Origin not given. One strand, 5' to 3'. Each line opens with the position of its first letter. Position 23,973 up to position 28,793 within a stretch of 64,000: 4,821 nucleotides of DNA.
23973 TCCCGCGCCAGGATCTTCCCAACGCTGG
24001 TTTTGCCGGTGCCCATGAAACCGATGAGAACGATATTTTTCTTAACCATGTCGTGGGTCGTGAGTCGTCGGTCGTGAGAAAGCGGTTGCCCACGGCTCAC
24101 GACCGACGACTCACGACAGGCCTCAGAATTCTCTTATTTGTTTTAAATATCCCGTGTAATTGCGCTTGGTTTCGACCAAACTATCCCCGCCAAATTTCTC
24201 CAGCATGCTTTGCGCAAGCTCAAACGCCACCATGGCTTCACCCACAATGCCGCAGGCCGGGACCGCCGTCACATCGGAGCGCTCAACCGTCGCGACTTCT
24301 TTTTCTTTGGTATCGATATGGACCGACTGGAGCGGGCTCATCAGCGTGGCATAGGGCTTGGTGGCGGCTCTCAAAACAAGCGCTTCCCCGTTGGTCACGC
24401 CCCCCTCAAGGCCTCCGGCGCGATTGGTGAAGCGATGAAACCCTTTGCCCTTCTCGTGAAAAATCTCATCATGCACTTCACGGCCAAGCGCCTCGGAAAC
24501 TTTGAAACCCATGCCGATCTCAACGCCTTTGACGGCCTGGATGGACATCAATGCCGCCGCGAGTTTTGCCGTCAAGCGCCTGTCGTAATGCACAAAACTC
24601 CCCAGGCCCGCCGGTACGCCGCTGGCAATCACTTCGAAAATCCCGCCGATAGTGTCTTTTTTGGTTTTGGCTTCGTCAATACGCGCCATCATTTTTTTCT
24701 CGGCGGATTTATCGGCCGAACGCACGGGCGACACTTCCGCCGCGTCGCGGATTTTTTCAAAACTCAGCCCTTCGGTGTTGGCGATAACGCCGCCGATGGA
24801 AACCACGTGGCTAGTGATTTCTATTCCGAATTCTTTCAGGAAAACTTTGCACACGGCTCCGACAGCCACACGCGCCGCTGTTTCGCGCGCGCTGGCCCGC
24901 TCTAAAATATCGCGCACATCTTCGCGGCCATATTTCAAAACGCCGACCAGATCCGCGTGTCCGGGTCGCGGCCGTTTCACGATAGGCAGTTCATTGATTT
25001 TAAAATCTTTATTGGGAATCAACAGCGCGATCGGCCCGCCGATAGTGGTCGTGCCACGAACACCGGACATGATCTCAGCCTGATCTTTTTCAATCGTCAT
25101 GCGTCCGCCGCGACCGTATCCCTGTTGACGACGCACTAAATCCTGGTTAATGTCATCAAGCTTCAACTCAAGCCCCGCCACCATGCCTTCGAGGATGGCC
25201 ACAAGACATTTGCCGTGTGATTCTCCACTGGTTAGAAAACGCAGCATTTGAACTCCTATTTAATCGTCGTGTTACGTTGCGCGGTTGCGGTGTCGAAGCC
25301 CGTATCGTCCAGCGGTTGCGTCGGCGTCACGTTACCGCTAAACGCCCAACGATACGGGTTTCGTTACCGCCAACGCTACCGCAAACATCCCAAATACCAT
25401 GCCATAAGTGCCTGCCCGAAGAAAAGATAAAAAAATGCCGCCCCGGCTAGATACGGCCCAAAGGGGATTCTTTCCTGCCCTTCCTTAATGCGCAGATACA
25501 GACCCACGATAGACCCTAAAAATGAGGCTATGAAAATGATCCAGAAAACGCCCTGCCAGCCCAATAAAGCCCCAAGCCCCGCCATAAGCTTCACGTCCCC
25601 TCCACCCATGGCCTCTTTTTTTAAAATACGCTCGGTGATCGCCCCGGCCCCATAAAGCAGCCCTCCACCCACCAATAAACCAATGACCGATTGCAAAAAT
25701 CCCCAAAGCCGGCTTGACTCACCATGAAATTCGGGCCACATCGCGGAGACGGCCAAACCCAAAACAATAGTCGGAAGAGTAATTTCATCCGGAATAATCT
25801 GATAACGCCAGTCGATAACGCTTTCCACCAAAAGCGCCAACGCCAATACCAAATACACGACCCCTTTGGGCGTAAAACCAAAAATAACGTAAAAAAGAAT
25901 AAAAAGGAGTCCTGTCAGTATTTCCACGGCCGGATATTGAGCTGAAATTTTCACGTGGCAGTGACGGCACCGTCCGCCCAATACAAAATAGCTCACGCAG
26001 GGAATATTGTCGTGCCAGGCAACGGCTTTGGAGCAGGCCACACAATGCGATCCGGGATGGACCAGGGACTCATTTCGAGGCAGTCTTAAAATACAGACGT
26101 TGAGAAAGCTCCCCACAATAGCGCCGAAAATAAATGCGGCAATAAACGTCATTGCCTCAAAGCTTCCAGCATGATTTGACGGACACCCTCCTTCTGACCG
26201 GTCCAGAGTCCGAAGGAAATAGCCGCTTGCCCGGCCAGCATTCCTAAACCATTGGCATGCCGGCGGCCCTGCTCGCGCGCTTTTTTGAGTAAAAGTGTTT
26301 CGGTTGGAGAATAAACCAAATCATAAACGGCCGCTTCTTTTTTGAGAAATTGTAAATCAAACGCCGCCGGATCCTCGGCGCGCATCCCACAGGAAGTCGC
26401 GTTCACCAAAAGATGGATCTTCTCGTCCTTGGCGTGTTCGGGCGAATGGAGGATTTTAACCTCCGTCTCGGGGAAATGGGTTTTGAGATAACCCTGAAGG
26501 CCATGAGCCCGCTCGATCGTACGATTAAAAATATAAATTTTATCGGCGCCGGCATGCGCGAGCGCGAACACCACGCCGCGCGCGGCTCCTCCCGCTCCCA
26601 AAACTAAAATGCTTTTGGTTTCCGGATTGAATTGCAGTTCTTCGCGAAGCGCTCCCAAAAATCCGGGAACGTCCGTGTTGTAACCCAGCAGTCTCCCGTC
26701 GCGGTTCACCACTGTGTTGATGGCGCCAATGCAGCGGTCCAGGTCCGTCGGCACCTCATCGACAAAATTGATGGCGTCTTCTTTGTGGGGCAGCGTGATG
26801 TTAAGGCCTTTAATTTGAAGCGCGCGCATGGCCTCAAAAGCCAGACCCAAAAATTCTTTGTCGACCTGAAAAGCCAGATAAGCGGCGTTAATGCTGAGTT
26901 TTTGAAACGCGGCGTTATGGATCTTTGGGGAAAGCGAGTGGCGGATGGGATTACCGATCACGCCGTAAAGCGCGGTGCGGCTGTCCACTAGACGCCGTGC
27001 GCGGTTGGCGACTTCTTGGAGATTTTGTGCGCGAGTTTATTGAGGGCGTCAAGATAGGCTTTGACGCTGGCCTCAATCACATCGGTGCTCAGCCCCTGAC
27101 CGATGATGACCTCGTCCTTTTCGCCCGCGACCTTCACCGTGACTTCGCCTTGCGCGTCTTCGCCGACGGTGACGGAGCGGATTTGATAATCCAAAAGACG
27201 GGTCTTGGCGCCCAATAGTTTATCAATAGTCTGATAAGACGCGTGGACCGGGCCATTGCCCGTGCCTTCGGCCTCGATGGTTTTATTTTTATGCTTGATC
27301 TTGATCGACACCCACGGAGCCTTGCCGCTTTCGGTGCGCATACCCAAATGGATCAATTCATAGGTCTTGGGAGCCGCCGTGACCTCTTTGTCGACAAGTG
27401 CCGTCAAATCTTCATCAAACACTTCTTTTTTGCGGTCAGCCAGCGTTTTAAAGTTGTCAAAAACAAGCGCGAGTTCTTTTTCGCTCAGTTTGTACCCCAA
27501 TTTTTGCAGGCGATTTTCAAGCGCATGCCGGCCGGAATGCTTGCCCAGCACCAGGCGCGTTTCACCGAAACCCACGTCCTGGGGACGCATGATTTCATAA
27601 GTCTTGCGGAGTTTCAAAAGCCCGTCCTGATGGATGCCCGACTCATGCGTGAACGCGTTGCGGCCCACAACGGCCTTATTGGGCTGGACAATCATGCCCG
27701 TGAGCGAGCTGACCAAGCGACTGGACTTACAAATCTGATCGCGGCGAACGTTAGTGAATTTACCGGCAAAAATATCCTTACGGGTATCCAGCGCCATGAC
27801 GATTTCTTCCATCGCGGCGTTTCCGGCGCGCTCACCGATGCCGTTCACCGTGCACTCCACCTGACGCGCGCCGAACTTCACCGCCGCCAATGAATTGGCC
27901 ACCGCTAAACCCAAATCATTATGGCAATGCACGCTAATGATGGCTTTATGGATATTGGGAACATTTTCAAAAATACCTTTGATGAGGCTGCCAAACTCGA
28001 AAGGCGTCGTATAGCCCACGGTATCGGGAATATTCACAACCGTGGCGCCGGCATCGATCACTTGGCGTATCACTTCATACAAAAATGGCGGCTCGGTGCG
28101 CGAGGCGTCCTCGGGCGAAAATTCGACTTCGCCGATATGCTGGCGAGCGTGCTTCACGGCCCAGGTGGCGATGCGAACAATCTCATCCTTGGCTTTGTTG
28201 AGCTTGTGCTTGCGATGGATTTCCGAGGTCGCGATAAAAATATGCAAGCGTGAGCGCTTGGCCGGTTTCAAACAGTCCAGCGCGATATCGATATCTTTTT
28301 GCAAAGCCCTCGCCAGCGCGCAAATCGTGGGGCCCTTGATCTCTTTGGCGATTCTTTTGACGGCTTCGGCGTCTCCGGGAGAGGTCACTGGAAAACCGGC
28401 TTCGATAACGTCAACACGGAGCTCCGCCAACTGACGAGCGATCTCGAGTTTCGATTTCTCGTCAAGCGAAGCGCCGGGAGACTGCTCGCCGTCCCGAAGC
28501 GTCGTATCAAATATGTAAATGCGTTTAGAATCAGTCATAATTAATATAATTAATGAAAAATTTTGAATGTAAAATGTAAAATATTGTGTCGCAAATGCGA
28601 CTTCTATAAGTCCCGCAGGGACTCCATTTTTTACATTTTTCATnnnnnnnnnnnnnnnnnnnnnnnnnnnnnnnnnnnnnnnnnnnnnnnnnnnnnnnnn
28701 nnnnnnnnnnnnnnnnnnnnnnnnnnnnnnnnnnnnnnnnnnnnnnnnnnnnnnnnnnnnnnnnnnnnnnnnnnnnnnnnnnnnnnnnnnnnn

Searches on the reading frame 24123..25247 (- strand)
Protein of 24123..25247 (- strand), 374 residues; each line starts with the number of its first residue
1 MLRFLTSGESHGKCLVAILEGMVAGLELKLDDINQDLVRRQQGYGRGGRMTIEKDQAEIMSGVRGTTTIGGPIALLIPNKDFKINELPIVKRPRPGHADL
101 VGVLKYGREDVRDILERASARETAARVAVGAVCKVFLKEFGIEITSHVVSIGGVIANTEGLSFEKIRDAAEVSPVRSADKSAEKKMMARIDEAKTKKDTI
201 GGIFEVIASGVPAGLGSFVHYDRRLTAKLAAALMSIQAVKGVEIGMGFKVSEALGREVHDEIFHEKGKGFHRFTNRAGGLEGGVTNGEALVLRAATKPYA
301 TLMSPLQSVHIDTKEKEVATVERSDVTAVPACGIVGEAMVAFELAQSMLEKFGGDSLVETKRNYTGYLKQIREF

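Call 52: search_protein_families(library=pfam, proteins=[window:24123-25247:-], max_evalue=0.00001)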
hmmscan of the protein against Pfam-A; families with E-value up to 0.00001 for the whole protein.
window:24123-25247:- (374 aa): 1 family
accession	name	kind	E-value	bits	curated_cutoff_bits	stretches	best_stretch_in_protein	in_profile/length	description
PF01264.26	Chorismate_synt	-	8.3e-114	380.1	27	1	2-349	1-327/327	Chorismate synthase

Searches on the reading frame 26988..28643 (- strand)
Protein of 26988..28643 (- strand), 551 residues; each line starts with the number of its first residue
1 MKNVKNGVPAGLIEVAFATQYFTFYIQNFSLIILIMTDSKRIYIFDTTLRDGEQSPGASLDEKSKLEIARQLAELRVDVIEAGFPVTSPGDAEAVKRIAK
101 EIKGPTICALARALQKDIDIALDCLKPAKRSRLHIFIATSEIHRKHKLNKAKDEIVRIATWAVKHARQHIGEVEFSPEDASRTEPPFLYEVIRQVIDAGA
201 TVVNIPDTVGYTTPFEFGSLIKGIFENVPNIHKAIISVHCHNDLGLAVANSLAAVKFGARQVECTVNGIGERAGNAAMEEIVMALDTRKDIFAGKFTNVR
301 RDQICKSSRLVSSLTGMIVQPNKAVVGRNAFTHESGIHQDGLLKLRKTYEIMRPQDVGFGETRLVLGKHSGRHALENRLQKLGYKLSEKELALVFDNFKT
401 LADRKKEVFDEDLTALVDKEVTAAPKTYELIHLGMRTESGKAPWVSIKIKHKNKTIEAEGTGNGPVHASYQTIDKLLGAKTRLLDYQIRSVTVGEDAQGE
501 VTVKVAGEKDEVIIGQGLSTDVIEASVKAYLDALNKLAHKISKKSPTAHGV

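Call 10: search_protein_families(library=ncbifam, proteins=[window:26988-28643:-], max_evalue=1e-10)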
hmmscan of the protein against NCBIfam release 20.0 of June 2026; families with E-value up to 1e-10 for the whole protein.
window:26988-28643:- (551 aa): 19 families
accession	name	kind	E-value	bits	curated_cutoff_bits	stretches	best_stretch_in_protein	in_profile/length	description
NF002086.0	PRK00915.1-3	equivalog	2.9e-232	771.7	532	1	37-545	2-509/516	2-isopropylmalate synthase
TIGR00973.1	leuA_bact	equivalog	3.4e-218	725.1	598.7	1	41-535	1-494/494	2-isopropylmalate synthase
NF002087.0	PRK00915.1-4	equivalog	9.1e-214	710.7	729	1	37-548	2-513/516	2-isopropylmalate synthase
NF002088.0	PRK00915.1-5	equivalog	3.4e-199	662.6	697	1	40-544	2-505/514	2-isopropylmalate synthase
NF002084.0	PRK00915.1-1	equivalog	5.3e-185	615.9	748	1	39-540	2-504/523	2-isopropylmalate synthase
NF002085.0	PRK00915.1-2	subfamily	1.1e-152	509.4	517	1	37-539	9-501/504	2-isopropylmalate synthase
TIGR02090.1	LEU1_arch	subfamily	2.8e-127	424.8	484.75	1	42-417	1-363/363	isopropylmalate/citramalate/homocitrate synthases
NF041069.1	IPMS_Sufob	equivalog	4.1e-122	408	600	1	42-420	1-368/371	isopropylmalate synthase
TIGR02660.1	nifV_homocitr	equivalog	3.7e-95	319.3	462.9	1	42-416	2-364/365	homocitrate synthase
TIGR02146.1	LysS_fung_arch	equivalog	3.1e-82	276.6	413.55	1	44-399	1-343/344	homocitrate synthase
NF042434.1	IPMS_Lepto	equivalog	4e-71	239.9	500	1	39-404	3-372/374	2-isopropylmalate synthase LeuA2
TIGR00977.1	citramal_synth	equivalog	3.4e-59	200.5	450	1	42-539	2-518/526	citramalate synthase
NF042433.1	CitmalDyn_Leptosp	equivalog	5.1e-55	187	950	1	39-535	5-508/514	(R)-citramalate synthase CimA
NF002991.1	PRK03739.1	subfamily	1.6e-54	185.5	455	1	47-536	32-550/550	2-isopropylmalate synthase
TIGR00970.1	leuA_yeast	equivalog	2.9e-42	145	697.4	1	46-350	31-349/564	2-isopropylmalate synthase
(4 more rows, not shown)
